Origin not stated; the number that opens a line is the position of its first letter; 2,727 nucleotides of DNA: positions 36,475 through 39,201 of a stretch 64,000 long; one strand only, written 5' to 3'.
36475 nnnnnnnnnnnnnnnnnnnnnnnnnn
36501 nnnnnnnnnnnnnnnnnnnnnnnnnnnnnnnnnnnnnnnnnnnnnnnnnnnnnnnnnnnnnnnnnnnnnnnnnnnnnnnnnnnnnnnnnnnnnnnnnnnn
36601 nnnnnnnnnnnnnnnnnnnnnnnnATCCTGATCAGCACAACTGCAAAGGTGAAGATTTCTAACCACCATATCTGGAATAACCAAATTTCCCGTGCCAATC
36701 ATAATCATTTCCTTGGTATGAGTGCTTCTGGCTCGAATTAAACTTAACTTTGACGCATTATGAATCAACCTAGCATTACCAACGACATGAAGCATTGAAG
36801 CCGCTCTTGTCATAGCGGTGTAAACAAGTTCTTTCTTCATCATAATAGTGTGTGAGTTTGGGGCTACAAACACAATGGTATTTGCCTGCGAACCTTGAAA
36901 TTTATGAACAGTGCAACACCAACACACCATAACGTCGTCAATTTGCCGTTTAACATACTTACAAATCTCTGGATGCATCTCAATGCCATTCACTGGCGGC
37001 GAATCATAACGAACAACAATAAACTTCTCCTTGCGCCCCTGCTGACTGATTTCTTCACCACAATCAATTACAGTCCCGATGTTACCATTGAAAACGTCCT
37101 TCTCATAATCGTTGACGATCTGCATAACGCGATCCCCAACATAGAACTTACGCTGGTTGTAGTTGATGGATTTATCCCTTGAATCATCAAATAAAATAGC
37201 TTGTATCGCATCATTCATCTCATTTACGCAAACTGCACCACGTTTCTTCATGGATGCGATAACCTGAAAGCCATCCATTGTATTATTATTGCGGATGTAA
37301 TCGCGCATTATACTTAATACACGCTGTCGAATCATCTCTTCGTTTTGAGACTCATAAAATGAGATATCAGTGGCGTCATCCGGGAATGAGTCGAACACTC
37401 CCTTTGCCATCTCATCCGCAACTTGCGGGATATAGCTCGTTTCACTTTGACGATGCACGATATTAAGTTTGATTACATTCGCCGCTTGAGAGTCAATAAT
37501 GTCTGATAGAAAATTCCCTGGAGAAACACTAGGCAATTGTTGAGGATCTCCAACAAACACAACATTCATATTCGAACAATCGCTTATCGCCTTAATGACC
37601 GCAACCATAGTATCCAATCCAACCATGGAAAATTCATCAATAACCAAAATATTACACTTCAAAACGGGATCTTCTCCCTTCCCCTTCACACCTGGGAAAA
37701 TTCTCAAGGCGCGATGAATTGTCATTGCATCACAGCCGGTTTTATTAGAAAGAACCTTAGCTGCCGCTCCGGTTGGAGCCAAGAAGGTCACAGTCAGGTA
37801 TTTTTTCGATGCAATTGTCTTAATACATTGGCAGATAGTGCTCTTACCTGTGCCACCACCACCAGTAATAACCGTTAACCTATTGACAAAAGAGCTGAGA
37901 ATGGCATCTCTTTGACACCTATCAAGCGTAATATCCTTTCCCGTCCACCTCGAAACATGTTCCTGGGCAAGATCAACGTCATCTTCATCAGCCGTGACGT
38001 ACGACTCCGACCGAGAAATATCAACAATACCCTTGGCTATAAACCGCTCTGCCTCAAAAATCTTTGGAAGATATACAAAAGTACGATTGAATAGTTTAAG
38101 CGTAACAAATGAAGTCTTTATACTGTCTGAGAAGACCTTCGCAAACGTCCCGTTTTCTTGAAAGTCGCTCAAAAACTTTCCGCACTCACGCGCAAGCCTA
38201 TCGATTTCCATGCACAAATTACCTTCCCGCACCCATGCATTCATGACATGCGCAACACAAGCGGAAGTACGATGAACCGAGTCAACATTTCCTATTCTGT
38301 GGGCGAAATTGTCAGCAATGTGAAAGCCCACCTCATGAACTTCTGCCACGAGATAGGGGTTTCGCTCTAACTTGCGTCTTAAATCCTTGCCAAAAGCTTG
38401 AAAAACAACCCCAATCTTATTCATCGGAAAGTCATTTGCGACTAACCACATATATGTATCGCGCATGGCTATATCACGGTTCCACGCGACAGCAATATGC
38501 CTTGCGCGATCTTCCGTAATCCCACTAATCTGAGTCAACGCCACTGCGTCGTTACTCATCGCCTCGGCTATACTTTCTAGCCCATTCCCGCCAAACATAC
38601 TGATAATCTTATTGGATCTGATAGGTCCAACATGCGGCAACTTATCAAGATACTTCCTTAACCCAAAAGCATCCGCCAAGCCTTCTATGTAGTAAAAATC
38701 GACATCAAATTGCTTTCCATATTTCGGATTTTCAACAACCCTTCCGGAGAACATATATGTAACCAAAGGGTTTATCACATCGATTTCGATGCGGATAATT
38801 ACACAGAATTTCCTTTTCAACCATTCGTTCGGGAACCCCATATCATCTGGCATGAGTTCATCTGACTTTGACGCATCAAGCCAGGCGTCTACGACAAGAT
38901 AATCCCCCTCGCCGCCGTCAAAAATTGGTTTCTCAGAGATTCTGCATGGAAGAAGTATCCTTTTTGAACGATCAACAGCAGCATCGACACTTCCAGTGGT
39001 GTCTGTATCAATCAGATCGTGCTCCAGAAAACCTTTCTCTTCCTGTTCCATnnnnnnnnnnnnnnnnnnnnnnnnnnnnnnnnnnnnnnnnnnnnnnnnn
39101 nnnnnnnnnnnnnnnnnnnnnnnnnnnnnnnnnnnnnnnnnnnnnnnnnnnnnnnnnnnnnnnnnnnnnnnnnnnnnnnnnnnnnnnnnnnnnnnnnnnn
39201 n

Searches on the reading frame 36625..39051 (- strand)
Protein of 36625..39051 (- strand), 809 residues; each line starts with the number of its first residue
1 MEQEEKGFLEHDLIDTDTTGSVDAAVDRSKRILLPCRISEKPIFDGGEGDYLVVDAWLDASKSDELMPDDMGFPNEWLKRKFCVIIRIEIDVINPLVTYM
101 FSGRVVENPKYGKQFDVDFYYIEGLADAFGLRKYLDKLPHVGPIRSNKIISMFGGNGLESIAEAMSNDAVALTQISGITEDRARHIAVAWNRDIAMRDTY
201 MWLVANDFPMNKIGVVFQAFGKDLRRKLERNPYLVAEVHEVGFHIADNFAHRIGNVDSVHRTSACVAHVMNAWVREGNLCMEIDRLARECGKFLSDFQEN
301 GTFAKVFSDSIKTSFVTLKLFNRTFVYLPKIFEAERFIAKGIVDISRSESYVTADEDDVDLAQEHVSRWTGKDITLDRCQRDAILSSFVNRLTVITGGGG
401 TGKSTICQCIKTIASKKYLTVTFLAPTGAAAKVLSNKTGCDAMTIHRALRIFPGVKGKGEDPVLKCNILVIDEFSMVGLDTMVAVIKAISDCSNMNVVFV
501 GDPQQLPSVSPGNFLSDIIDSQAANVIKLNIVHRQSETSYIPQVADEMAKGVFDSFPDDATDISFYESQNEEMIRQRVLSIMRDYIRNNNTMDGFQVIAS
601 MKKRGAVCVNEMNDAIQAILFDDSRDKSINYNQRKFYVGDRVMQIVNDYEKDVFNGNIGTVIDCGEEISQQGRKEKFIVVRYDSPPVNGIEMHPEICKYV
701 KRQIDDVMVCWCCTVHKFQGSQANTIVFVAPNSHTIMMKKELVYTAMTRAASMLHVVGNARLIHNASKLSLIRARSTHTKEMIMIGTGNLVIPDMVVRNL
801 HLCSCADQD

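Call 56: search_protein_families(library=pfam, proteins=[window:36625-39051:-], max_evalue=0.001)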
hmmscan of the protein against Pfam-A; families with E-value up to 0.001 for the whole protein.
window:36625-39051:- (809 aa): 11 families
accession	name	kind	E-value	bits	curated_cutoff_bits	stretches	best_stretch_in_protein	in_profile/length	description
PF13604.12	AAA_30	-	2.2e-35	122.6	27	1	376-553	2-173/191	AAA domain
PF13245.12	AAA_19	-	7.8e-29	101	25.1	1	380-510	1-133/134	AAA domain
PF18335.7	SH3_13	-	2.3e-15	56.5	41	1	612-667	1-55/65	ATP-dependent RecD-like DNA helicase SH3 domain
PF14490.11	HHH_RecD2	-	8.6e-14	51.7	27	1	195-280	4-92/92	ATP-dependent RecD2 DNA helicase HHH domain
PF01443.25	Viral_helicase1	-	7.4e-12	46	21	2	696-757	164-227/228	Viral superfamily 1 RNA helicase core domain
PF13538.12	UvrD_C_2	-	2.8e-11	43.5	27.4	1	711-757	3-52/52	UvrD-like helicase C-terminal domain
PF13086.12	AAA_11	-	4.6e-05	23.7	27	0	466-509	214-253/257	AAA domain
PF05970.20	PIF1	-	6.3e-05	23.1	25.9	1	393-547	25-201/223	PIF1-like helicase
PF23139.1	OB_YrrC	-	0.00012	22.4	27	1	94-120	45-71/76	ATP-dependent DNA helicase YrrC, OB-fold domain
PF13087.12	AAA_12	-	0.00059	19.9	27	0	709-760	138-194/195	AAA domain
PF13401.12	AAA_22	-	0.00069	20.4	27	0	391-505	6-125/130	AAA domain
